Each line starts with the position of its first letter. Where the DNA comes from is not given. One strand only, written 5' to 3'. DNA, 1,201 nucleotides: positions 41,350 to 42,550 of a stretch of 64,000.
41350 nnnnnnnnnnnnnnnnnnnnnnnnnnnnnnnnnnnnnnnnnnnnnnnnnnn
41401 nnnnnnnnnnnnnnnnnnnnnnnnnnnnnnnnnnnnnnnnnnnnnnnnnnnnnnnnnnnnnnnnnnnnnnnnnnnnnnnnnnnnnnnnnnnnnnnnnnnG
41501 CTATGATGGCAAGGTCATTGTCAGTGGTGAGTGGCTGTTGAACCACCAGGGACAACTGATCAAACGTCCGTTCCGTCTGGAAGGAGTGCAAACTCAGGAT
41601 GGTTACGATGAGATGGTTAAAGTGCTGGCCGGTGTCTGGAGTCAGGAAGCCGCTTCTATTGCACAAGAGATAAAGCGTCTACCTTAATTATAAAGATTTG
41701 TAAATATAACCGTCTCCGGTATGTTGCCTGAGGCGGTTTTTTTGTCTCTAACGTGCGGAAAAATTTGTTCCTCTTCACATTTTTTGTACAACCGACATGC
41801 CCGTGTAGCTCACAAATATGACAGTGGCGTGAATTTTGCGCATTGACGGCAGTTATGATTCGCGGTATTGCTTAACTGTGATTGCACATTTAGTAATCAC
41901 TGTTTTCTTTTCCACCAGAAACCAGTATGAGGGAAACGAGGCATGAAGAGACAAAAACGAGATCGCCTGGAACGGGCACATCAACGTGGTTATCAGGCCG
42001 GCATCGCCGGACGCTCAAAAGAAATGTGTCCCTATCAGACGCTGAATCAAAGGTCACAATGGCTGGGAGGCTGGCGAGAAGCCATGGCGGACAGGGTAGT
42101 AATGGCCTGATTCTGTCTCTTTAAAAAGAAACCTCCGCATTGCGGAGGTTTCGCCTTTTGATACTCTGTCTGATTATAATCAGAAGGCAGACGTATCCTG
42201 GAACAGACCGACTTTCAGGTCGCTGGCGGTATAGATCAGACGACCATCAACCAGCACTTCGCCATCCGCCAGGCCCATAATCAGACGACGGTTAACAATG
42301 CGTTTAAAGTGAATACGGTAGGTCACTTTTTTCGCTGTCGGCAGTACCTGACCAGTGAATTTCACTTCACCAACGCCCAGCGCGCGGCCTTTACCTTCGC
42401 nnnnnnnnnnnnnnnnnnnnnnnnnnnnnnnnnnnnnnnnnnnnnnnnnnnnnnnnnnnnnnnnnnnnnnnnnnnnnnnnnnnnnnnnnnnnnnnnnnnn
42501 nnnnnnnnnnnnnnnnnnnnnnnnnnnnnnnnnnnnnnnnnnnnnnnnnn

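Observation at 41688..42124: rmf (55 aa) is invisible to the ORF track and sits behind a 255-bp leader; a 65-aa alternative-frame ORF overlaps it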

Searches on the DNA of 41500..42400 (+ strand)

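Call 6: search_dna_similar(query=window:41600-42250:+, collection=ecoli_genomes, mode=near, max_rows=8)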
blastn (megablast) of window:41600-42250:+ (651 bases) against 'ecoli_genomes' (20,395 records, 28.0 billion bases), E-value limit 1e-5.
Records with a match: 5426; places in all: 5433; records where one place covers at least 80% of the query: 5424.
Genomes with a match: 5426 of 5426; with a place that covers at least 80% of the query: 5424. Places per genome that has any: lowest 1, median 1, highest 2. On chromosomes: 5429 places; on plasmids: 4.
Best place of each record, by identity: >=99% 3347; 95-99% 2079.
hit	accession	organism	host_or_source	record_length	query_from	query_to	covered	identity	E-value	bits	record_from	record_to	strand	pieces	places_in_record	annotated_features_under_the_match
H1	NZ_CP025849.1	Escherichia coli strain 600468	Homo sapiens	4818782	1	651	100%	100.0%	0e+0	1203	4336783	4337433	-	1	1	rmf: ribosome modulation factor | pqiC: membrane integrity-associated transporter subunit PqiC | fabA: bifunctional 3-hydroxydecanoyl-ACP dehydratase/trans-2-decenoyl-ACP ...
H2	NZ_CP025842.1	Escherichia coli strain 720632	Homo sapiens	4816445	1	651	100%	100.0%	0e+0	1203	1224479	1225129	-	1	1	rmf: ribosome modulation factor | pqiC: membrane integrity-associated transporter subunit PqiC | fabA: bifunctional 3-hydroxydecanoyl-ACP dehydratase/trans-2-decenoyl-ACP ...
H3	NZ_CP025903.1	Escherichia coli strain 300709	Homo sapiens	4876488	1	651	100%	100.0%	0e+0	1203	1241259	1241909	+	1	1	rmf: ribosome modulation factor | pqiC: membrane integrity-associated transporter subunit PqiC | fabA: bifunctional 3-hydroxydecanoyl-ACP dehydratase/trans-2-decenoyl-ACP ...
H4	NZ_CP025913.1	Escherichia coli strain 203740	Homo sapiens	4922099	1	651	100%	100.0%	0e+0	1203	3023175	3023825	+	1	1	rmf: ribosome modulation factor | pqiC: membrane integrity-associated transporter subunit PqiC | fabA: bifunctional 3-hydroxydecanoyl-ACP dehydratase/trans-2-decenoyl-ACP ...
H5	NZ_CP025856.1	Escherichia coli strain 504838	Homo sapiens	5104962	1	651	100%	100.0%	0e+0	1203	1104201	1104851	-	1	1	rmf: ribosome modulation factor | pqiC: membrane integrity-associated transporter subunit PqiC | fabA: bifunctional 3-hydroxydecanoyl-ACP dehydratase/trans-2-decenoyl-ACP ...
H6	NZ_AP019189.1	Escherichia coli strain M217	Homo sapiens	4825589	1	651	100%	100.0%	0e+0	1203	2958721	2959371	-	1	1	rmf: ribosome modulation factor | pqiC: membrane integrity-associated transporter subunit PqiC | fabA: bifunctional 3-hydroxydecanoyl-ACP dehydratase/trans-2-decenoyl-ACP ...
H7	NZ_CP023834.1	Escherichia coli strain 4/2-1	Homo sapiens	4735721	1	651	100%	100.0%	0e+0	1203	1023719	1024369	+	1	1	rmf: ribosome modulation factor | pqiC: membrane integrity-associated transporter subunit PqiC | fabA: bifunctional 3-hydroxydecanoyl-ACP dehydratase/trans-2-decenoyl-ACP ...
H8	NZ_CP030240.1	Escherichia coli strain ER1709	-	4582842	1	651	100%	100.0%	0e+0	1203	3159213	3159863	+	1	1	rmf: ribosome modulation factor | pqiC: membrane integrity-associated transporter subunit PqiC | fabA: bifunctional 3-hydroxydecanoyl-ACP dehydratase/trans-2-decenoyl-ACP ...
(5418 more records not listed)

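Call 10: search_rna_families(source=window, start=41500, end=42400, threshold=evalue, max_evalue=10, show_alignments=2)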
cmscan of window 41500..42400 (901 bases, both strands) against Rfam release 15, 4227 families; matches with E-value up to 10: 15.
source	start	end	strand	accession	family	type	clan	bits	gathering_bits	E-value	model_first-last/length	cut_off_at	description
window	42122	42200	-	RF01859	Phe_leader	Cis-reg; leader;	-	24.6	55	0.13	1-125/125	no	Phenylalanine leader peptide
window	42088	42160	+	RF01772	rnk_pseudo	Cis-reg; leader;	-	23.6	55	0.17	1-108/108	no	Pseudomonas rnk leader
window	41643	41748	+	RF04312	trpB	Cis-reg;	-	23.1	59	1.2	1-107/107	no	trpB ncRNA motif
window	41560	41742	+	RF00083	GlmZ_SraJ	Gene; sRNA;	CL00011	21.5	60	0.0063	1-214/214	no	GlmZ RNA activator of glmS mRNA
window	42087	42155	+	RF00512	Leu_leader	Cis-reg; leader;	-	21.5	50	0.079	1-148/148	no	Leucine operon leader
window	42124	42170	-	RF00079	OmrA-B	Gene; sRNA;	-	18.4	40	1.1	1-87/87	no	OmrA-B family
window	42123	42188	-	RF02495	ohsC_RNA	Gene; antitoxin;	-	18.4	50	6.3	1-77/77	no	Oppression of Hydrophobic ORF by sRNA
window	42119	42202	-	RF01771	rnk_leader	Cis-reg; leader;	-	18.1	50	3.4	1-109/109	no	Enterobacteria rnk leader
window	41894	41930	-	RF00074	mir-29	Gene; miRNA;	-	16.4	46.7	2.4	1-70/70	no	mir-29 microRNA precursor family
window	41821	41904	+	RF01576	DdR8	Gene; snRNA; snoRNA; CD-box;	-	15.4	80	6.3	1-88/88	no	D. discoideum snoRNA DdR8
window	42077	42171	+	RF02621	BSnc120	Gene; sRNA;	-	15.3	114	3.7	1-88/88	no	Brucella sRNA 120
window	41998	42053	+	RF03144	eL15-Euryarchaeota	Cis-reg; leader;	-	15.2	33.7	8.9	1-48/48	no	eL15-Euryarchaeota ribosomal protein leader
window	42128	42152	-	RF02082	STnc540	Gene; sRNA;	-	13.9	38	3.7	116-140/202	no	Enterobacterial sRNA STnc540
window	41641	41652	-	RF01727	SAM-SAH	Cis-reg; riboswitch;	-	13.1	40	4.8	13-24/49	no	SAM/SAH riboswitch aptamer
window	42129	42151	+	RF00195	RsmY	Gene; sRNA;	CL00106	11.4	57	4.3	98-121/121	no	RsmY RNA family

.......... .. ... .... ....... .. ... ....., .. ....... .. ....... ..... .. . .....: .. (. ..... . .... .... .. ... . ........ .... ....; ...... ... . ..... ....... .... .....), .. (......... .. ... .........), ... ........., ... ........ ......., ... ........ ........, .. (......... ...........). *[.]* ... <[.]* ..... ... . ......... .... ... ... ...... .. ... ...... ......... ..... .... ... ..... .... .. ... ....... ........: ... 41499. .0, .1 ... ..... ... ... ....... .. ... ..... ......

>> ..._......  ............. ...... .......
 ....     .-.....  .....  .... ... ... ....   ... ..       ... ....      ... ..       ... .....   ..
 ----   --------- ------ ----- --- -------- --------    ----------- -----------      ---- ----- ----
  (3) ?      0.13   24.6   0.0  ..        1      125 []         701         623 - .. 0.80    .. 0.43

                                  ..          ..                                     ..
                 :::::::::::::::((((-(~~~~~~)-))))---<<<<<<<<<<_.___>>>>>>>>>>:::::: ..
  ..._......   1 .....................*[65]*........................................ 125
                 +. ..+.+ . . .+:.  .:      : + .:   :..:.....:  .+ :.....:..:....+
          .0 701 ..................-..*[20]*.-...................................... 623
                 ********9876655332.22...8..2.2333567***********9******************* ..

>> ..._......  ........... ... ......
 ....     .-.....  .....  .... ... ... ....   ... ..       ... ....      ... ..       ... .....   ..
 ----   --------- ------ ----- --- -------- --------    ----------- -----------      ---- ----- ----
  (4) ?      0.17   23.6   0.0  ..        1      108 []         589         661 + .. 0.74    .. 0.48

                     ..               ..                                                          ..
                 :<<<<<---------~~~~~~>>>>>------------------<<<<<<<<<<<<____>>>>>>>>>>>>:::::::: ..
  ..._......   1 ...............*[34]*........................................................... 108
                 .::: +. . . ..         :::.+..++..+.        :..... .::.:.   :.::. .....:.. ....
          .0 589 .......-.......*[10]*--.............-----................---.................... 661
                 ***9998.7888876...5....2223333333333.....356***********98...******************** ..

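Call 11: get_annotated_region(hit=H8, flank=2500)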
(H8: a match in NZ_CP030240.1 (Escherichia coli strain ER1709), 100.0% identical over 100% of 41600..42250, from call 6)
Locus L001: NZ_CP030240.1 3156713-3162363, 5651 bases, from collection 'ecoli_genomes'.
description: Escherichia coli strain ER1709 chromosome, complete genome
organism: Escherichia coli strain ER1709 (NCBI taxid 562)
replicon: chromosome; assembly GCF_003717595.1
host: -; source: -; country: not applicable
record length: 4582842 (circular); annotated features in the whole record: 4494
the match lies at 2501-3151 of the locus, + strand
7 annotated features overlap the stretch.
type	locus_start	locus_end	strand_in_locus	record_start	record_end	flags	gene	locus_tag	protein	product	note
CDS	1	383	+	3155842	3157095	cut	pqiA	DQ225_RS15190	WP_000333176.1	membrane integrity-associated transporter subunit PqiA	-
CDS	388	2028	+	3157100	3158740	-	pqiB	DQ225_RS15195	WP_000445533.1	intermembrane transport protein PqiB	-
CDS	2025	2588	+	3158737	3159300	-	pqiC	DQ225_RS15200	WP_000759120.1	membrane integrity-associated transporter subunit PqiC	-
CDS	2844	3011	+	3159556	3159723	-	rmf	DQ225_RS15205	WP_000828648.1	ribosome modulation factor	-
CDS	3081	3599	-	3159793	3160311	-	fabA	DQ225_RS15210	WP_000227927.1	bifunctional 3-hydroxydecanoyl-ACP dehydratase/trans-2-decenoyl-ACP isomerase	-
CDS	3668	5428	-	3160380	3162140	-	ycbZ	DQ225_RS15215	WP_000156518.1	AAA family ATPase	-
CDS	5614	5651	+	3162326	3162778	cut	matP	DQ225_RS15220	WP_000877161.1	macrodomain Ter protein MatP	-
